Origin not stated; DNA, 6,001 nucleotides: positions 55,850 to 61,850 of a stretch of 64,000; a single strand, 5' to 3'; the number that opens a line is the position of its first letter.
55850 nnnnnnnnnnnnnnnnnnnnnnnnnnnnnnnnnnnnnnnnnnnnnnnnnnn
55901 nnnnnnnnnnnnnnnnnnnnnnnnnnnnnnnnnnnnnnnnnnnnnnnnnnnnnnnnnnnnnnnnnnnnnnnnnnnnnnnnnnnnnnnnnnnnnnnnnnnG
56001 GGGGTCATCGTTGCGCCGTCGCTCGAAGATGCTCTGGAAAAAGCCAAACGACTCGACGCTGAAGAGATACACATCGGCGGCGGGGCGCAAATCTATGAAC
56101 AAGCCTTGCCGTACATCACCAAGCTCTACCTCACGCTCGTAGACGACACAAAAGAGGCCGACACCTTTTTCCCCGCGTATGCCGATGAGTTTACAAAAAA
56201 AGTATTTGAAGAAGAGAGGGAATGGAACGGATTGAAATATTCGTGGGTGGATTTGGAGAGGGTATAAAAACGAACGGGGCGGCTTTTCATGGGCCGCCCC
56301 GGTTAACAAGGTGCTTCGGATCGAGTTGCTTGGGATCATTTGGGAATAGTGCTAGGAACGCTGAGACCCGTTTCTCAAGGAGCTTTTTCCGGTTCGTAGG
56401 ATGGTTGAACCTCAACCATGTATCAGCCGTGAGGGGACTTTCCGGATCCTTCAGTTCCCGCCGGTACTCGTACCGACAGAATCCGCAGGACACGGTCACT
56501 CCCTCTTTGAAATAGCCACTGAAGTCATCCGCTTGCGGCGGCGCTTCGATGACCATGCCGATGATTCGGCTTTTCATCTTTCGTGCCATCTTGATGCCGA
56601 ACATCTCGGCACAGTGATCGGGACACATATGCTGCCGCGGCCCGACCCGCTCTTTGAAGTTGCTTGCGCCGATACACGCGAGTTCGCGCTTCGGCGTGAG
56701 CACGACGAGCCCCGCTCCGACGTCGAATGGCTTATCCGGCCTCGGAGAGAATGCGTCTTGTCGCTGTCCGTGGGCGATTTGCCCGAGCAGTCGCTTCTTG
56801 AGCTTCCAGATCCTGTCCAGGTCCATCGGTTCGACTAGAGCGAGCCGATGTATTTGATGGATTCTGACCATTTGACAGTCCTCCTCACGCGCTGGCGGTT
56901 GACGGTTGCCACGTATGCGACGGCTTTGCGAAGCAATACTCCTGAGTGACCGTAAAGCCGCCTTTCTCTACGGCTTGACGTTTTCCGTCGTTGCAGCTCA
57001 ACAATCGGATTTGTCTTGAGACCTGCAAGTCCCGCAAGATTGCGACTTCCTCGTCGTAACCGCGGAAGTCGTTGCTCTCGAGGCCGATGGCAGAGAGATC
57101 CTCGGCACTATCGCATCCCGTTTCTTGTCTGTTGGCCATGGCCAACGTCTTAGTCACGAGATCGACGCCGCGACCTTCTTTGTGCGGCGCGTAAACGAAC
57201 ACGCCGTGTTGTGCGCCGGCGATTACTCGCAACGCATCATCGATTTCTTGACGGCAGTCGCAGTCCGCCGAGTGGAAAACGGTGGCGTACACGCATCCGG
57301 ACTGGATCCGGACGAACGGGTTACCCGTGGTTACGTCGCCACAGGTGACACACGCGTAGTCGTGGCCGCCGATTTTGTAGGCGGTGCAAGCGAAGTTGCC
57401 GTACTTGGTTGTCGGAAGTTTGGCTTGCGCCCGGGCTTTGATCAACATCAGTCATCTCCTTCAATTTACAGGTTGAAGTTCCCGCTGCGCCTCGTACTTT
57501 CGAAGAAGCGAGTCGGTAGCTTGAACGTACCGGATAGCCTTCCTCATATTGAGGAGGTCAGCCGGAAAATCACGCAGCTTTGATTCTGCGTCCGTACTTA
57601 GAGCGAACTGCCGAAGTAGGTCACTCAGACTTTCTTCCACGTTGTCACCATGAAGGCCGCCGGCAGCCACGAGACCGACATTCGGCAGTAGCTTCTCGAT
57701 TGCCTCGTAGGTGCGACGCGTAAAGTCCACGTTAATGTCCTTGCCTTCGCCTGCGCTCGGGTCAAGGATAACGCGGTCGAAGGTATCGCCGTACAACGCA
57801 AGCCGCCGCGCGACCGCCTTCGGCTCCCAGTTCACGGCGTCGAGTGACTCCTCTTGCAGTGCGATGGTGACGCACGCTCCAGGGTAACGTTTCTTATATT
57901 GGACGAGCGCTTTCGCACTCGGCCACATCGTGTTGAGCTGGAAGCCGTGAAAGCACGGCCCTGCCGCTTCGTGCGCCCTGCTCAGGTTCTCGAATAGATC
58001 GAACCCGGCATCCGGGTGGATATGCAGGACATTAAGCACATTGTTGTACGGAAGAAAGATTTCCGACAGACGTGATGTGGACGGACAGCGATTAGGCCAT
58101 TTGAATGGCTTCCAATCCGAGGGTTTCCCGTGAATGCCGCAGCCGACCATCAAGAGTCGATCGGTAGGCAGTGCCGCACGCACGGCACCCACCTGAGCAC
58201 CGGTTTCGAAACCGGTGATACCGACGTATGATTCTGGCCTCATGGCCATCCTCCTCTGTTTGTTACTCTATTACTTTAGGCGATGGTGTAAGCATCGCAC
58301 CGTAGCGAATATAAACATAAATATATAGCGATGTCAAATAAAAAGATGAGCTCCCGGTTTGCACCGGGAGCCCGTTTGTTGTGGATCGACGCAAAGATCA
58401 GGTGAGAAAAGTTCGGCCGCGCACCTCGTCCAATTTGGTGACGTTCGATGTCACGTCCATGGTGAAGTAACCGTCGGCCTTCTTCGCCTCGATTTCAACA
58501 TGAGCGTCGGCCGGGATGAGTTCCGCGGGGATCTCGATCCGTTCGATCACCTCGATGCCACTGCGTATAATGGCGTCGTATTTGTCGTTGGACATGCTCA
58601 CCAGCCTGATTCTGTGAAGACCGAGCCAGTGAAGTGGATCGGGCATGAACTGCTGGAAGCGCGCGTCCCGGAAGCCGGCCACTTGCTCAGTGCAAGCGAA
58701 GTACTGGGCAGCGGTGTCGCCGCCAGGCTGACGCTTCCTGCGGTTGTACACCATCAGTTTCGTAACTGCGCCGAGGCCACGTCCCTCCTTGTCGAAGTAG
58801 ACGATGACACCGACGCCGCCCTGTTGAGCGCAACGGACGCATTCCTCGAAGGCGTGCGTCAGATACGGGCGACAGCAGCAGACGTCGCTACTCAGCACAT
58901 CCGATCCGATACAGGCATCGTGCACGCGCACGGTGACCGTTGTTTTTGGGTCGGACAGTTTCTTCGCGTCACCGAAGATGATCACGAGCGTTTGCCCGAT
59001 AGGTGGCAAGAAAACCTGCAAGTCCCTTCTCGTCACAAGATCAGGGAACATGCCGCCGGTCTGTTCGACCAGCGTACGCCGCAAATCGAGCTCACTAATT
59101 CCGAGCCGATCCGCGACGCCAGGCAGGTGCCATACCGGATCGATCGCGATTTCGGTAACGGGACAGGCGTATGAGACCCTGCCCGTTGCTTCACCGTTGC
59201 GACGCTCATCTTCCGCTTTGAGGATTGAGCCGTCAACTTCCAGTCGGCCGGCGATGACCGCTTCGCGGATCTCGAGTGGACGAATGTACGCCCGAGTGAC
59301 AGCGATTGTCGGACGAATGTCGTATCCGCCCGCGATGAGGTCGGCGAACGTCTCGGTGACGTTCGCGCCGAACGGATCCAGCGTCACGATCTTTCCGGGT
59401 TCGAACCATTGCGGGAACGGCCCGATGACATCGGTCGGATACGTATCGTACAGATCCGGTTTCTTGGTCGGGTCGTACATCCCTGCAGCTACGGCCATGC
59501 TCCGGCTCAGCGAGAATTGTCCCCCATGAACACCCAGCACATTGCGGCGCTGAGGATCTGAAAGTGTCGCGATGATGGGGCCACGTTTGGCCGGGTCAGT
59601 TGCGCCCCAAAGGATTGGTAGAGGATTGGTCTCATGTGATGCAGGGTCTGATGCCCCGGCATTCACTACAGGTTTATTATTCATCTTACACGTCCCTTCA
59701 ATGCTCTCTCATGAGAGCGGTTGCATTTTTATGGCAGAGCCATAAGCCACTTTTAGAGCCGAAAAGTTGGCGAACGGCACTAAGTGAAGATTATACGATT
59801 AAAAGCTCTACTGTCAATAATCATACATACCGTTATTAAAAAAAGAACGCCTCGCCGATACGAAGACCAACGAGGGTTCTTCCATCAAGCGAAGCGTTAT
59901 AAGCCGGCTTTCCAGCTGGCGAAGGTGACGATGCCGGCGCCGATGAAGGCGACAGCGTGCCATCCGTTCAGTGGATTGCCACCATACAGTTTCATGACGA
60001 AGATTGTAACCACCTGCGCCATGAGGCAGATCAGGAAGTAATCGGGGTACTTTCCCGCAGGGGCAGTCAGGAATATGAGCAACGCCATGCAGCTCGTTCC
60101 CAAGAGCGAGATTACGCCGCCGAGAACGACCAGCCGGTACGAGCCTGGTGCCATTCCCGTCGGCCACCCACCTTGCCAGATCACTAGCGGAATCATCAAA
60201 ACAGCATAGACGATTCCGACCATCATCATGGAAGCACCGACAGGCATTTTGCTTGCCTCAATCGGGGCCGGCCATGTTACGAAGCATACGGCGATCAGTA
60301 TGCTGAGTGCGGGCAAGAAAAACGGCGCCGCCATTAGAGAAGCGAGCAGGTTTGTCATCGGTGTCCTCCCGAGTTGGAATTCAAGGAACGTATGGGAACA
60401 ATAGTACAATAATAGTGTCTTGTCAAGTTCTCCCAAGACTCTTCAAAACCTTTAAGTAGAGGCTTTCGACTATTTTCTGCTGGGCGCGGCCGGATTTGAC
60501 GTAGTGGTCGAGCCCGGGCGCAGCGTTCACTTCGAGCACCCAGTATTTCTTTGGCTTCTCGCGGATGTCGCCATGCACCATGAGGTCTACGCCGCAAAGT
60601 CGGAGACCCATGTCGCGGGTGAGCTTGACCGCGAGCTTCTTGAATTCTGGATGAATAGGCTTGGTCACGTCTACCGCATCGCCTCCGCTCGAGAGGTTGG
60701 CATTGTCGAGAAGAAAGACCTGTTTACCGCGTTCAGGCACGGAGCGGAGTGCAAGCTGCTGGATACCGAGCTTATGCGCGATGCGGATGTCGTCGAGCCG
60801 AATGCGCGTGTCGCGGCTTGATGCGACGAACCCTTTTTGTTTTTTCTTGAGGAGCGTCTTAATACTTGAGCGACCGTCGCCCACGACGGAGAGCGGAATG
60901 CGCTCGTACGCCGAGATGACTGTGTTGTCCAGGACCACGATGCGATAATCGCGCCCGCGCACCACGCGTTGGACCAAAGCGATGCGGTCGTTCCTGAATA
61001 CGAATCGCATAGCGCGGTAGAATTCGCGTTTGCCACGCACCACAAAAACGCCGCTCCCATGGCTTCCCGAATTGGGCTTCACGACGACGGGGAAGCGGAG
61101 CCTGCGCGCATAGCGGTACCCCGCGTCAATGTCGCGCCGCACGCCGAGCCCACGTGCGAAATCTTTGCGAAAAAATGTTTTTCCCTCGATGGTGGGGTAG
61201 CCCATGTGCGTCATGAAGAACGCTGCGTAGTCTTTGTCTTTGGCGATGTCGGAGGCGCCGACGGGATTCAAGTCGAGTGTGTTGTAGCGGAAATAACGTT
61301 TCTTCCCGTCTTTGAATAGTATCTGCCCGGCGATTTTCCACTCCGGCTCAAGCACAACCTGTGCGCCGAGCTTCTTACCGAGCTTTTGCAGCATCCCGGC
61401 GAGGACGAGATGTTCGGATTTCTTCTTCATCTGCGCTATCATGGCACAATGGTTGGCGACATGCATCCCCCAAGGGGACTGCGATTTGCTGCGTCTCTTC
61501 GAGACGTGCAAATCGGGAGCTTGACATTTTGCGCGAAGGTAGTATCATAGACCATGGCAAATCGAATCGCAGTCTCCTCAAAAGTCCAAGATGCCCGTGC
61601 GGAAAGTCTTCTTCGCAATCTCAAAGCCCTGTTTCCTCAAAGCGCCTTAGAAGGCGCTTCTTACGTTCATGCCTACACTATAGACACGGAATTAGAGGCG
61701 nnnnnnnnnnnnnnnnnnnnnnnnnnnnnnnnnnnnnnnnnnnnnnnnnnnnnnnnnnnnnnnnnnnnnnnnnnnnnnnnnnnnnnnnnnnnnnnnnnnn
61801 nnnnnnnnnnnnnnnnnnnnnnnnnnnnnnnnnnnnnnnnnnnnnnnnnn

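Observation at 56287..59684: Four-gene minus-strand operon: GTP_CH_N+RibA-like cyclohydrolase, TrpF-like isomerase, second RibA-like enzyme, Cys/His protein. Candidate pathway to an unknown GTP-derived metabolite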

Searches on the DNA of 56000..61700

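Call 75: search_rna_families(source=window, start=56000, end=61700, threshold=evalue, max_evalue=5)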
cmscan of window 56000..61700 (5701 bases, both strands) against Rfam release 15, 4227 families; matches with E-value up to 5: 1.
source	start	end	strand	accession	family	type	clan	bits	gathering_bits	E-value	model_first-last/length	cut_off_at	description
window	58339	58402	-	RF02353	BjrC68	Gene; sRNA;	-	19.9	39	0.1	1-82/82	no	Bradyrhizobiaceae sRNA BjrC68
